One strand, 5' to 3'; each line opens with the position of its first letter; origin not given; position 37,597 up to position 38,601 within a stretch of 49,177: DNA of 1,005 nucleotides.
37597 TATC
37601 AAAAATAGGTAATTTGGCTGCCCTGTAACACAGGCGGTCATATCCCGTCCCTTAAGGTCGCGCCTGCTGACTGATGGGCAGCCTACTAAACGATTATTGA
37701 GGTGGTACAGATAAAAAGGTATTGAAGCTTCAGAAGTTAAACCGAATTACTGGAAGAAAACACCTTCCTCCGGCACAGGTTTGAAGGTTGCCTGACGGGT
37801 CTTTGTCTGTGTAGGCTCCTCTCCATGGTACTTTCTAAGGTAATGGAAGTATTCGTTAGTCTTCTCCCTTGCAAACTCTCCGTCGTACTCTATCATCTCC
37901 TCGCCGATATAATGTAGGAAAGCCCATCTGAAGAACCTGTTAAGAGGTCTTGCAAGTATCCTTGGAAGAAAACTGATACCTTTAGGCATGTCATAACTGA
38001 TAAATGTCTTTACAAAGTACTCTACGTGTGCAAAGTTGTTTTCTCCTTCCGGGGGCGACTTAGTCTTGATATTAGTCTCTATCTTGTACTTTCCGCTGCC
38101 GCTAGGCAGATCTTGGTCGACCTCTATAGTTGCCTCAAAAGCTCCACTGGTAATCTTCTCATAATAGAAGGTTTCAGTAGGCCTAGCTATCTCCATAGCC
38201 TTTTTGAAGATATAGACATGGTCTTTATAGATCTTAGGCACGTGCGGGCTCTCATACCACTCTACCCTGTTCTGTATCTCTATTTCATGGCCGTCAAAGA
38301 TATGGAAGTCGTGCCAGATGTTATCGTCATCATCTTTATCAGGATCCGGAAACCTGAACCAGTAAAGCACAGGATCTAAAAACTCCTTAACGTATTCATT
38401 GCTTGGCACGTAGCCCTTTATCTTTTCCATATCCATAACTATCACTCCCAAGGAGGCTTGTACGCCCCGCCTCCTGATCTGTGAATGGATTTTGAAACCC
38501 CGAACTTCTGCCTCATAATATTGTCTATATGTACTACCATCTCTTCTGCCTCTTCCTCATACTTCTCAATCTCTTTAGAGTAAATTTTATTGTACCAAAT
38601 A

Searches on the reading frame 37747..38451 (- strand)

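Call 4: search_protein_families(library=pfam, proteins=[window:37747-38451:-], max_evalue=0.1)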
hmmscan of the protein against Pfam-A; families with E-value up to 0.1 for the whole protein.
window:37747-38451:- (234 aa): 1 family
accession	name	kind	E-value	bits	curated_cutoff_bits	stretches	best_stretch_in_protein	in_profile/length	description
PF12415.13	rpo132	-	0.02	14.6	25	1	146-162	2-18/32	Poxvirus DNA dependent RNA polymerase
